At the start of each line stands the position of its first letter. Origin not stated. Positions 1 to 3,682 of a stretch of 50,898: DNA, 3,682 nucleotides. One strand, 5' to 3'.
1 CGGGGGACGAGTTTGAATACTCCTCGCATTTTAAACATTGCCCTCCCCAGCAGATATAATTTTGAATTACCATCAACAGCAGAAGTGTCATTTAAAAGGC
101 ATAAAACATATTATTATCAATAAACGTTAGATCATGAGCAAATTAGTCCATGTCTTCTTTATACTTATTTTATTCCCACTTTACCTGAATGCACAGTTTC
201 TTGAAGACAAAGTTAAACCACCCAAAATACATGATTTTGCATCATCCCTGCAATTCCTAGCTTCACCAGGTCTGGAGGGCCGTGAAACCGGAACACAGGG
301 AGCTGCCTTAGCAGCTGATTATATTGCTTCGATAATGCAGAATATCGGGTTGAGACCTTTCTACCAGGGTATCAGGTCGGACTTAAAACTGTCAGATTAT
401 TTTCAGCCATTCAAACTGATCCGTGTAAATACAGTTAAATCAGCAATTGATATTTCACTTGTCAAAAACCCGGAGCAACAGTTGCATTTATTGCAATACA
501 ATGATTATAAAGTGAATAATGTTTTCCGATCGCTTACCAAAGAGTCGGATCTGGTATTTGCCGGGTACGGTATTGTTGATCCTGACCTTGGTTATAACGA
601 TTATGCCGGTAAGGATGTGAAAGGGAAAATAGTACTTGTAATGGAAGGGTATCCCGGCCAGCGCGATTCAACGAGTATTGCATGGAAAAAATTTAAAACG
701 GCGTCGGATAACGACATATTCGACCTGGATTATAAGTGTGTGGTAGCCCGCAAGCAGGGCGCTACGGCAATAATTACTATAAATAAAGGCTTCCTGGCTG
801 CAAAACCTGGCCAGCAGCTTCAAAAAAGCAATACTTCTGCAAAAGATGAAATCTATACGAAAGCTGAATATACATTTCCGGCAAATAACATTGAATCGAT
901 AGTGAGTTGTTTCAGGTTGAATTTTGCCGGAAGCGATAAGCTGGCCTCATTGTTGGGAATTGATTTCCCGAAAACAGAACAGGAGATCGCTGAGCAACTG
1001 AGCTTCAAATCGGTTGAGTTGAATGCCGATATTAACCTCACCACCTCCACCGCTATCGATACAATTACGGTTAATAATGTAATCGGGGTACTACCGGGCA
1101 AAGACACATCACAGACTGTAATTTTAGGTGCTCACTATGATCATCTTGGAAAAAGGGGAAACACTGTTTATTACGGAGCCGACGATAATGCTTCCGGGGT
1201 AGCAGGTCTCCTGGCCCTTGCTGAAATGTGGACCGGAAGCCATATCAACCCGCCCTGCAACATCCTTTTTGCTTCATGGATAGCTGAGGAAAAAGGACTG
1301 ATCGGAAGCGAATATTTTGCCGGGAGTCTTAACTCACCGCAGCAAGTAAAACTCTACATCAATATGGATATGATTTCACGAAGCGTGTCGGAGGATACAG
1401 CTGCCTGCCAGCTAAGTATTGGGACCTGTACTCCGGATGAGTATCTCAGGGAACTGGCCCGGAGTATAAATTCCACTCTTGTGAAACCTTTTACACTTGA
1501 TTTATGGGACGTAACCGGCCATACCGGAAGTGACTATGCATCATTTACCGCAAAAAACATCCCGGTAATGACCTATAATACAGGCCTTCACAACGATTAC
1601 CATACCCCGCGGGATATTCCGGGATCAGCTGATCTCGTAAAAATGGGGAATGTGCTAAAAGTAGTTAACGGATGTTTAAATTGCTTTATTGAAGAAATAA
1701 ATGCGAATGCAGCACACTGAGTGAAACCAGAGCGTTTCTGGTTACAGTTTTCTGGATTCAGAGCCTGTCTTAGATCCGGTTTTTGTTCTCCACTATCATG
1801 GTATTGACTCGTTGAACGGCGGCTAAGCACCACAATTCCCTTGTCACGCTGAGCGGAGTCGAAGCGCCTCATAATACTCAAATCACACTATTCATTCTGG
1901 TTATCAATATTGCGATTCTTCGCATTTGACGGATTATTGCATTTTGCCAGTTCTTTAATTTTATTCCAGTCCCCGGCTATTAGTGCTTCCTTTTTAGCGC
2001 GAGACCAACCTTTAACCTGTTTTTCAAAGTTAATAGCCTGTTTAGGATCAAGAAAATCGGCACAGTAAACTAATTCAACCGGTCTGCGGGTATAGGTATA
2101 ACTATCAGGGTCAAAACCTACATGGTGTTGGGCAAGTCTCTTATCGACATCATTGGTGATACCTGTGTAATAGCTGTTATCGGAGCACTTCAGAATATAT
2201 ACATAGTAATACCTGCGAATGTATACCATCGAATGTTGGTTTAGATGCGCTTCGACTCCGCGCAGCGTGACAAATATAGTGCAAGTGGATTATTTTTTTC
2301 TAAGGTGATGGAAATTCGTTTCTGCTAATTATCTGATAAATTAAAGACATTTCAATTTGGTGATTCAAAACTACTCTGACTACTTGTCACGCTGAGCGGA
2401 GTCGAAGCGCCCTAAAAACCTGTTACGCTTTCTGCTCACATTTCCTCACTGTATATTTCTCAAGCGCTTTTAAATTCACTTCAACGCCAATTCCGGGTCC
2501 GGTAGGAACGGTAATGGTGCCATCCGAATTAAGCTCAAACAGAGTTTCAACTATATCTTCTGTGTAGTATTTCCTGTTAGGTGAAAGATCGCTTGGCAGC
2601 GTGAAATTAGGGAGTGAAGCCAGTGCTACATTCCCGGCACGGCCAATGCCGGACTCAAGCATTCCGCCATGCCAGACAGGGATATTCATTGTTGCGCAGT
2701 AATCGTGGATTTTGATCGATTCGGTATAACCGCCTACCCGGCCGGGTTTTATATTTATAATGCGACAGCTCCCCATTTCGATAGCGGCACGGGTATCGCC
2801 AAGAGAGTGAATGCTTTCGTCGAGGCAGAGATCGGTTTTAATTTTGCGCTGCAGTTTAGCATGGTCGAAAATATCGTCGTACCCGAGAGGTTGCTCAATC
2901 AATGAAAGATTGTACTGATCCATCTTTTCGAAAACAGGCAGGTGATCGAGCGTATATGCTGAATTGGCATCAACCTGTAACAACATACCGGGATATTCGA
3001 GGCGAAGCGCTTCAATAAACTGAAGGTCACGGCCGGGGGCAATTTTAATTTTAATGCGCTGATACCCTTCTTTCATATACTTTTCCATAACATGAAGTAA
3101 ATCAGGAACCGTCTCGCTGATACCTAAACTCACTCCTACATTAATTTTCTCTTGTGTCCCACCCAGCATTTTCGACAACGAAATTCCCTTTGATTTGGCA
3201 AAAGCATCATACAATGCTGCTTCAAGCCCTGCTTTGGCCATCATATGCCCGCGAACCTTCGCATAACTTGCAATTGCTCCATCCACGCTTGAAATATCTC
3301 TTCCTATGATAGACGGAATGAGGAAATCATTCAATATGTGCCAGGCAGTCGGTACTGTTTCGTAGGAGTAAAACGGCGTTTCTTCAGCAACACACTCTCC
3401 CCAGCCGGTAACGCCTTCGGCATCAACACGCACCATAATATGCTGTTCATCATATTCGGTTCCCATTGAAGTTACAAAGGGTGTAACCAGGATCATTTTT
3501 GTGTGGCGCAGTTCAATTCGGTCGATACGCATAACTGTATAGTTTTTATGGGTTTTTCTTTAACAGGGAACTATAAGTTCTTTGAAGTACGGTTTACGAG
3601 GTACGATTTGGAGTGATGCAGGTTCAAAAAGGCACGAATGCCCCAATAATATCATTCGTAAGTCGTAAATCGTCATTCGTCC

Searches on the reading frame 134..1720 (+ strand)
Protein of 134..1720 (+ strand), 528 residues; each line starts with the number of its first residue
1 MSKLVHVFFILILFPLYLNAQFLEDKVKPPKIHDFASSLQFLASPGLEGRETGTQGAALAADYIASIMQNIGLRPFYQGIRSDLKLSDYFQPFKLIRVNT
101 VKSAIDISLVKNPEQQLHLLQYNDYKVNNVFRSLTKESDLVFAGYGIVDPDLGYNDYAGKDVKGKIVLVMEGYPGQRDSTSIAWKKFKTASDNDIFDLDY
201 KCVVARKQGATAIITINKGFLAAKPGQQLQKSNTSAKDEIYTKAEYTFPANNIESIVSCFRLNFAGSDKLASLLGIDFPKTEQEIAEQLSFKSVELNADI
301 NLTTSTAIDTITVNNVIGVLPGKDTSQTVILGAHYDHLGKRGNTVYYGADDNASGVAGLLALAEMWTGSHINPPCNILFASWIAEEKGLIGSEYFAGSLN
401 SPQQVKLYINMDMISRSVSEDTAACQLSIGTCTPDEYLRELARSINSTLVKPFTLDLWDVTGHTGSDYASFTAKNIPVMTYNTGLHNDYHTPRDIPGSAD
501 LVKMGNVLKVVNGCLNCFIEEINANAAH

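Call 7: search_protein_families(library=pfam, proteins=[window:134-1720:+], max_evalue=0.0001)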
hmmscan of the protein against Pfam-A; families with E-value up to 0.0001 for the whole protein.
window:134-1720:+ (528 aa): 3 families
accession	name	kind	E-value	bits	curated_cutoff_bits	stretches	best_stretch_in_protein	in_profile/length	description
PF04389.22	Peptidase_M28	-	2.6e-36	125.6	21.3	1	315-506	1-184/193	Peptidase family M28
PF01546.33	Peptidase_M20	-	1.4e-06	28.8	24.6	1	345-453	27-136/206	Peptidase family M20/M25/M40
PF02225.27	PA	-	4.9e-05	23.8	23.9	0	152-226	11-69/95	PA domain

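Call 21: search_protein_families(library=ncbifam, proteins=[window:134-1720:+], max_evalue=0.001)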
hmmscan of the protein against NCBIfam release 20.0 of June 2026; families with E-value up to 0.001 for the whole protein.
window:134-1720:+ (528 aa): 3 families
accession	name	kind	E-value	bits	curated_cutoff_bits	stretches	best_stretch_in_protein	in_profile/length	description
NF045908.1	AminopepLapALeg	equivalog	3.7e-09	35.9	600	1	316-483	194-353/396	aminopeptidase LapA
TIGR01883.1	PepT-like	hypoth_equivalog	1.1e-05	24.7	274.25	0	280-396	17-144/361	peptidase T-like protein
NF007568.0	PRK10199.1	equivalog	0.00083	18.7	298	0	342-401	134-191/346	aminopeptidase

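Call 26: find_encoding_contigs(protein=window:134-1720:+, flank=10000, max_places=6)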
Protein window:134-1720:+ (528 aa): 6 contigs read that carry it; 4 places shown.
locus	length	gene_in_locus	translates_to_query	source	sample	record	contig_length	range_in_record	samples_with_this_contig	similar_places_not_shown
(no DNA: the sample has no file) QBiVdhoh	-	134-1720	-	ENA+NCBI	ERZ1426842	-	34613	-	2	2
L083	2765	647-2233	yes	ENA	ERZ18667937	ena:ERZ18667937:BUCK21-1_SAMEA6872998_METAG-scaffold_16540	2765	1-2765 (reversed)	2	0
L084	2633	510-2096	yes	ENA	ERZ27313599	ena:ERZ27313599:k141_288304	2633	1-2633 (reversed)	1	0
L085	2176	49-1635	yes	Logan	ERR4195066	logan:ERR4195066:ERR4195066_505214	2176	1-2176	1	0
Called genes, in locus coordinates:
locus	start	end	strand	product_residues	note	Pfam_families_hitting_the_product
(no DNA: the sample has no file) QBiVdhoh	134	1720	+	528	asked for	PF01546:Peptidase_M20 (weak), PF04389:Peptidase_M28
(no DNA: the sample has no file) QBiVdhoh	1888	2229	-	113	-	PF01541:GIY-YIG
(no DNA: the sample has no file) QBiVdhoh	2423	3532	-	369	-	PF02746:MR_MLE_N, PF13378:MR_MLE_C, PF26685:DUF8230_C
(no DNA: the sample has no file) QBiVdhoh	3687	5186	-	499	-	PF00246:Peptidase_M14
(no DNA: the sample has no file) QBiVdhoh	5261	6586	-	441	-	PF14322:SusD-like_3, PF07980:SusD_RagB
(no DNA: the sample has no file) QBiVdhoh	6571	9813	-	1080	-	PF13620:CarboxypepD_reg (weak), PF13715:CarbopepD_reg_2, PF07715:Plug, PF00593:TonB_dep_Rec_b-barrel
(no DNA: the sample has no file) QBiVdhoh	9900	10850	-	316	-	PF04773:FecR, PF16344:FecR_C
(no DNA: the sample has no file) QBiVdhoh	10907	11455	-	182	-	PF07638:Sigma70_ECF, PF04542:Sigma70_r2, PF08281:Sigma70_r4_2, PF04545:Sigma70_r4 (weak)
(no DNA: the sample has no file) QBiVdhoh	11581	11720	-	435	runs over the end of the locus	PF03575:Peptidase_S51 (weak), PF18962:Por_Secre_tail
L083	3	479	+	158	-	?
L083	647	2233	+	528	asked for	PF01546:Peptidase_M20 (weak), PF04389:Peptidase_M28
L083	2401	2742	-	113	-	PF01541:GIY-YIG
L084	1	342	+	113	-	?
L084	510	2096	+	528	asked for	PF01546:Peptidase_M20 (weak), PF04389:Peptidase_M28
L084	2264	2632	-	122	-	?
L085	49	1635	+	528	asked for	PF01546:Peptidase_M20 (weak), PF04389:Peptidase_M28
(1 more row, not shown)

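Call 27: search_protein_families(library=ncbifam, proteins=[L083:3-479:+], max_evalue=0.001)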
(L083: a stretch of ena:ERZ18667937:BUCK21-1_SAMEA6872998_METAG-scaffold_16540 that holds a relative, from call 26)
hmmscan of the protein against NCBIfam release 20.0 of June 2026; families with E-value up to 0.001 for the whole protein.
L083:3-479:+ (158 aa): 25 families
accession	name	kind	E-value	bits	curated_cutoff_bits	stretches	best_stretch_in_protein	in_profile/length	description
TIGR01975.1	isoAsp_dipep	equivalog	3.4e-44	151.6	331.25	1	1-156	220-376/389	beta-aspartyl-peptidase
NF002668.0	PRK02382.1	equivalog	1.7e-08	33.6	452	1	97-143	327-373/436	dihydroorotase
TIGR02318.1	phosphono_phnM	equivalog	3.4e-07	29.5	390.55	1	98-155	313-374/376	phosphonate metabolism protein PhnM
NF006688.0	PRK09236.1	equivalog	3.5e-07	29.4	535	1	84-143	326-387/444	dihydroorotase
TIGR00221.1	nagA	equivalog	1.2e-06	27.8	225.65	1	94-154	319-380/380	N-acetylglucosamine-6-phosphate deacetylase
TIGR03178.1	allantoinase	equivalog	4.5e-06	25.7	357.85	1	96-143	340-386/441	allantoinase AllB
NF004839.0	PRK06189.1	equivalog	5.8e-06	25.2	631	1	94-143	343-392/451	allantoinase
TIGR03583.1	EF_0837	hypoth_equivalog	7.6e-06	25.2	432.15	1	102-143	291-332/365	amidohydrolase/deacetylase family metallohydrolase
NF006689.0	PRK09237.1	equivalog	1e-05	24.3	371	1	103-142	298-337/383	amidohydrolase/deacetylase family metallohydrolase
NF011990.0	PRK15446.2-6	subfamily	1.1e-05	24.4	233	1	88-153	310-379/390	alpha-D-ribose 1-methylphosphonate 5-triphosphate diphosphatase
NF011989.0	PRK15446.2-5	equivalog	1.3e-05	24.2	565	1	88-142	306-360/385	alpha-D-ribose 1-methylphosphonate 5-triphosphate diphosphatase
TIGR01178.1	ade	equivalog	1.7e-05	23.5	472.5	1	94-155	266-329/552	adenine deaminase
TIGR00857.1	pyrC_multi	subfamily_domain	2e-05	23.8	279.05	1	97-142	324-369/412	dihydroorotase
NF011987.0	PRK15446.2-3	subfamily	2.1e-05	23.5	253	1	102-144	325-367/395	alpha-D-ribose 1-methylphosphonate 5-triphosphate diphosphatase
NF011984.0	PRK15446.1-5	equivalog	3.8e-05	22.7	260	1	88-141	307-360/379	alpha-D-ribose 1-methylphosphonate 5-triphosphate diphosphatase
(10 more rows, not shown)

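Call 77: find_homologous_proteins(query=L083:3-479:+, max_evalue=1e-20)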
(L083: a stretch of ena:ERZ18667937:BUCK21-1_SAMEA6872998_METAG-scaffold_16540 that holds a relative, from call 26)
Query L083:3-479:+ (158 aa): 102 proteins with E <= 1e-20 among 147 candidates.
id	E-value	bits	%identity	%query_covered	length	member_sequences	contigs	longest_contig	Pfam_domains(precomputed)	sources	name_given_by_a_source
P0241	1.3e-88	313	90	99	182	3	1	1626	PF07969.18,PF01979.27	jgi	jgi:beta-aspartyl-dipeptidase (metallo-type)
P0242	7.0e-88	310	90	99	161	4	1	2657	PF07969.18,PF01979.27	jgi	jgi:beta-aspartyl-dipeptidase (metallo-type)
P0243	3.9e-87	308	87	99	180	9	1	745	PF01979.27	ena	-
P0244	6.4e-87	307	89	99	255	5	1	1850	PF07969.18,PF01979.27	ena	-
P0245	4.4e-86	304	87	99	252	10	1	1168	PF07969.18,PF01979.27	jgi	jgi:beta-aspartyl-dipeptidase (metallo-type)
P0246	3.2e-82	292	86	96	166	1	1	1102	PF07969.18,PF01979.27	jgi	jgi:beta-aspartyl-dipeptidase (metallo-type)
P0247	5.8e-82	291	85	99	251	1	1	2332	PF07969.18,PF01979.27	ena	-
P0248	2.8e-81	289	83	99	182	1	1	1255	PF07969.18,PF01979.27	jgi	-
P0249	9.5e-80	284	83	99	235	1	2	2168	PF07969.18,PF01979.27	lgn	-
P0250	2.4e-79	283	82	99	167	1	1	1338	PF07969.18,PF01979.27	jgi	jgi:beta-aspartyl-dipeptidase (metallo-type)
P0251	2.3e-78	279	81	99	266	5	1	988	PF07969.18,PF01979.27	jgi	jgi:beta-aspartyl-dipeptidase (metallo-type)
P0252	9.0e-78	277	80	100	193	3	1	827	PF07969.18,PF01979.27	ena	-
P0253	1.3e-77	277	81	99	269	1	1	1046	PF07969.18,PF01979.27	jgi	jgi:beta-aspartyl-dipeptidase (metallo-type)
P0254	2.2e-77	276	80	99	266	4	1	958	PF07969.18,PF01979.27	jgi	jgi:beta-aspartyl-dipeptidase (metallo-type)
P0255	1.4e-76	274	78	99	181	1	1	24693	PF07969.18,PF01979.27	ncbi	-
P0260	1.3e-64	235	78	87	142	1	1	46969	PF07969.18,PF01979.27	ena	-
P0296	1.3e-54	202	80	76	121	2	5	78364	PF01979.27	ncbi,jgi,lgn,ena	jgi:beta-aspartyl-dipeptidase (metallo-type)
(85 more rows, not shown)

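Call 78: find_encoding_contigs(protein=P0296, flank=10000, max_places=3)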
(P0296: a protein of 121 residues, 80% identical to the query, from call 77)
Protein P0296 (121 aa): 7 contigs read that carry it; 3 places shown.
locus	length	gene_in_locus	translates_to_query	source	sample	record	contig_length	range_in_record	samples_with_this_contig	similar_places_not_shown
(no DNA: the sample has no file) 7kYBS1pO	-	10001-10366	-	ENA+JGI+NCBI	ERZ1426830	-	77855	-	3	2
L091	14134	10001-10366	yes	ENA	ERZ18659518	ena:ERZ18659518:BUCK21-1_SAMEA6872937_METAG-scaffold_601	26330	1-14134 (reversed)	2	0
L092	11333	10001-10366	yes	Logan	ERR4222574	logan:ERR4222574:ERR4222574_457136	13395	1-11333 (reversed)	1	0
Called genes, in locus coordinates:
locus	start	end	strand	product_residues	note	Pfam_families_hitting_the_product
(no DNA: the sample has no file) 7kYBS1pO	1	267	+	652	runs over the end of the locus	PF12969:DUF3857, PF01841:Transglut_core (weak)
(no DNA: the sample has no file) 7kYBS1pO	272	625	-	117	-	-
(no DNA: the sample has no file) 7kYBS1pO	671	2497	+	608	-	PF12969:DUF3857, PF12970:DUF3858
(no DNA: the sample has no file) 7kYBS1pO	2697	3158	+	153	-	PF01797:Y1_Tnp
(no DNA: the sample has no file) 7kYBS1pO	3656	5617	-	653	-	PF01807:Zn_ribbon_DnaG, PF08275:DNAG_N, PF01751:Toprim, PF13155:Toprim_2, PF13362:Toprim_3 (faint), PF13662:Toprim_4, PF28534:DUF8430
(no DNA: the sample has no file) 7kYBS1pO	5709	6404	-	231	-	PF21778:DUF6873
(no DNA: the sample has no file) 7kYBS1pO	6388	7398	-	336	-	PF04055:Radical_SAM, PF16199:Radical_SAM_C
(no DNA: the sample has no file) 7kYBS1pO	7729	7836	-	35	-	-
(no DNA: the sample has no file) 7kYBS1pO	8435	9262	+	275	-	PF07675:Cleaved_Adhesin, PF18962:Por_Secre_tail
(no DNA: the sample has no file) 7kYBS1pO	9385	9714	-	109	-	PF18962:Por_Secre_tail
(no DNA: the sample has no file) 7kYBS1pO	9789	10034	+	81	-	-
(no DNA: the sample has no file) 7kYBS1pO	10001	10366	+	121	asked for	PF01979:Amidohydro_1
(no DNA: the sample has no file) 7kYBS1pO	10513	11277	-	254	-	PF00290:Trp_syntA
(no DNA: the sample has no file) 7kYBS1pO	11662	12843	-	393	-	PF00291:PALP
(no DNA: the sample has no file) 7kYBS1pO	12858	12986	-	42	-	-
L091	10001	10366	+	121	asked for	PF01979:Amidohydro_1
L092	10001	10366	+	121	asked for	PF01979:Amidohydro_1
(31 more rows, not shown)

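Call 79: find_encoding_contigs(protein=P0260, flank=10000, max_places=2)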
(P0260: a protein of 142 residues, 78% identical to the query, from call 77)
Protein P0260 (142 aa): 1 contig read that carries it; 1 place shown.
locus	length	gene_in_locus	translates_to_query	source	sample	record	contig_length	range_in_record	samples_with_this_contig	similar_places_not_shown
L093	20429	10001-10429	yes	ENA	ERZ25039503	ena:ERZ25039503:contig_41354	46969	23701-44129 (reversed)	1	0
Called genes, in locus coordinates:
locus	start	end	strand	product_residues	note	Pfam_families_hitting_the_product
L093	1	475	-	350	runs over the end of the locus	PF01368:DHH, PF02272:DHHA1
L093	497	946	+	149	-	PF00334:NDK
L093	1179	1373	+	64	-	-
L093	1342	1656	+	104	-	-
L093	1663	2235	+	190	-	-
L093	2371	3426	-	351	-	PF00801:PKD (weak), PF18911:PKD_4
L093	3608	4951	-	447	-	PF14322:SusD-like_3, PF07980:SusD_RagB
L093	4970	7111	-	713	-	-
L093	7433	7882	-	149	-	PF13620:CarboxypepD_reg, PF13715:CarbopepD_reg_2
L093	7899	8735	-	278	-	PF03575:Peptidase_S51 (weak)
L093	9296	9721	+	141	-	-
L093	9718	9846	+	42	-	-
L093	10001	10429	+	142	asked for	PF07969:Amidohydro_3, PF01979:Amidohydro_1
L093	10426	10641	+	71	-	-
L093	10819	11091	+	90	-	-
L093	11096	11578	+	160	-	-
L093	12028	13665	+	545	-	PF04389:Peptidase_M28, PF01546:Peptidase_M20 (faint)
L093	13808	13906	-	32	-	-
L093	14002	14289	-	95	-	PF01381:HTH_3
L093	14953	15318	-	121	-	-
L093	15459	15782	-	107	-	PF06245:DUF1015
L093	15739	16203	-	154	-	PF06245:DUF1015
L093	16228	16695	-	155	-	PF05635:23S_rRNA_IVP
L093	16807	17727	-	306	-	PF00389:2-Hacid_dh, PF02826:2-Hacid_dh_C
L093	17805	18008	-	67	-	-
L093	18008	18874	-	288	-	PF00266:Aminotran_5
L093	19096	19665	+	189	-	-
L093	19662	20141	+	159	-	-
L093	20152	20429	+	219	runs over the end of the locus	PF00657:Lipase_GDSL, PF13472:Lipase_GDSL_2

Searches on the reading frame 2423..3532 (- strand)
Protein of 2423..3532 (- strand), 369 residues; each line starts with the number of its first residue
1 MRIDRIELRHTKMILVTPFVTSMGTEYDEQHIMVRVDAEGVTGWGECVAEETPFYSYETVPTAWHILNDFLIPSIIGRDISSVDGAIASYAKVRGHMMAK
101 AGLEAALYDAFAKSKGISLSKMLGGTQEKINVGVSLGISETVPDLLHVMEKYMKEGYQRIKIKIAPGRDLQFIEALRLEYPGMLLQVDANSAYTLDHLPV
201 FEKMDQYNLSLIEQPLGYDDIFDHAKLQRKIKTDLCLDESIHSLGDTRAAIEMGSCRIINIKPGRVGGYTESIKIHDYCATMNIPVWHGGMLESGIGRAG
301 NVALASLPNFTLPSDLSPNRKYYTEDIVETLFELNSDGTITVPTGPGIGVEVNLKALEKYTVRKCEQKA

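Call 7: search_protein_families(library=pfam, proteins=[window:2423-3532:-], max_evalue=0.0001)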
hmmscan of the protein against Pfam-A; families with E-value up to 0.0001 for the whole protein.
window:2423-3532:- (369 aa): 2 families
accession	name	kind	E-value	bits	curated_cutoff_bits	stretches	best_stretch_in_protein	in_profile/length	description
PF13378.12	MR_MLE_C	-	6.9e-44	150.6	29.4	1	148-353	5-216/219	Enolase C-terminal domain-like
PF02746.21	MR_MLE_N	-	2.4e-18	66.9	22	1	14-124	12-117/117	Mandelate racemase / muconate lactonizing enzyme, N-terminal domain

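Call 21: search_protein_families(library=ncbifam, proteins=[window:2423-3532:-], max_evalue=0.001)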
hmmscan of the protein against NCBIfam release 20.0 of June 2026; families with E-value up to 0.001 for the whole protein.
window:2423-3532:- (369 aa): 19 families
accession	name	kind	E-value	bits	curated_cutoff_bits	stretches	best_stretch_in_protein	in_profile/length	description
TIGR01928.1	menC_lowGC_arch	equivalog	2.1e-104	349.1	200.65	1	10-330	2-322/325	o-succinylbenzoate synthase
TIGR02534.1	mucon_cyclo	subfamily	4e-39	134.7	334.95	1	6-361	4-366/368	muconate/chloromuconate family cycloisomerase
NF042940.1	racemase_DgcA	equivalog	7.2e-29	101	400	1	7-306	2-286/323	N-acetyl-D-Glu racemase DgcA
NF041118.1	A_G_epim_Thtga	equivalog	8.7e-26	90.8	500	1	1-305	1-306/341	L-Ala-D/L-Glu epimerase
NF043002.1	HProlDhtase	equivalog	3.1e-25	88.8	500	1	27-358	31-360/366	cis-3-hydroxy-L-proline dehydratase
NF047820.1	TalGalacDh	equivalog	4.1e-23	81.9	500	1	88-282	96-297/371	L-talarate/galactarate dehydratase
NF010624.0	PRK14017.1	equivalog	5.8e-18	65.1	311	2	32-175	16-156/382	galactonate dehydratase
NF043051.1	ManoateDhtManD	equivalog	3.2e-17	62.5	550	2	19-165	9-151/403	D-mannonate dehydratase ManD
NF040866.1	AraD_Arch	equivalog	1.1e-16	60.9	650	1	99-362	103-371/372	arabinonate dehydratase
NF011708.0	PRK15129.1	equivalog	3.8e-16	59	343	1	15-308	13-291/321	L-Ala-D/L-Glu epimerase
NF040790.2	glucon_galact_dh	equivalog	4.7e-16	58.6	750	1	201-367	211-376/390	bifunctional D-gluconate/D-galactonate dehydratase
NF002739.0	PRK02714.1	equivalog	8.9e-16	58.2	259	1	10-305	9-287/320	o-succinylbenzoate synthase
TIGR01927.1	menC_gam_Gplu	equivalog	4.5e-15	55.7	130.55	1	13-306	5-280/307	o-succinylbenzoate synthase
NF011654.0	PRK15072.1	subfamily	4.4e-14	52.2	430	2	19-165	9-151/404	D-galactonate dehydratase family protein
NF002782.0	PRK02901.1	equivalog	2.3e-13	49.9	288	1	137-344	80-292/328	o-succinylbenzoate synthase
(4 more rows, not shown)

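Call 25: search_solved_structures(query=window:2423-3532:-, max_evalue=1e-20)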
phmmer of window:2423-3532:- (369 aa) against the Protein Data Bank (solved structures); distinct sequences matched with E-value up to 1e-20: 37.
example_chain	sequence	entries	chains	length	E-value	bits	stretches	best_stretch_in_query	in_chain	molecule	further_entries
1wuf_A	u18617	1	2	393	6.5e-99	334.5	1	4-362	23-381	hypothetical protein lin2664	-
2zc8_A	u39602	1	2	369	8.9e-99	334.1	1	1-362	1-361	N-acylamino acid racemase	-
1sja_A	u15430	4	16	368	1.2e-98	333.7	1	1-364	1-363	N-acylamino acid racemase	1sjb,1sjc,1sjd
4a6g_A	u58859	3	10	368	3.2e-98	332.3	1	1-364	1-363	N-ACYLAMINO ACID RACEMASE | N-succinylamino acid racemase | O-SUCCINYLBENZOATE SYNTHASE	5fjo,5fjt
7s8w_A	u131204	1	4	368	4.3e-98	331.8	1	1-364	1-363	N-succinylamino acid racemase/O-succinylbenzoate synthase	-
5fjr_A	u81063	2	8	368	1.1e-97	330.5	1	1-364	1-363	O-SUCCINYLBENZOATE SYNTHASE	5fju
5fjp_A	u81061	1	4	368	2.2e-97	329.5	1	1-364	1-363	O-SUCCINYLBENZOATE SYNTHASE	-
1wue_A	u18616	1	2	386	8.2e-95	321.1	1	1-361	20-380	mandelate racemase/muconate lactonizing enzyme family protein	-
2ggj_A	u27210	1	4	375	5.7e-85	288.7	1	3-363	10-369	N-acylamino acid racemase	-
1r0m_A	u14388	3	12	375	5.7e-85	288.7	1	3-363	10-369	N-acylamino acid racemase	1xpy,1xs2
2fkp_A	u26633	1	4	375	1.5e-84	287.3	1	3-363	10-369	N-acylamino acid racemase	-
2ggi_A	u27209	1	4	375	1.5e-84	287.3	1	3-363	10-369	N-acylamino acid racemase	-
2ggg_A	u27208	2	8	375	2.1e-84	286.9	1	3-363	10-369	N-acylamino acid racemase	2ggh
3qld_A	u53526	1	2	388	4.5e-73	249.6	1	9-361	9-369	Mandelate racemase/muconate lactonizing protein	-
3mwc_A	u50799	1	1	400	8.4e-55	189.4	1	2-359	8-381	Mandelate racemase/muconate lactonizing protein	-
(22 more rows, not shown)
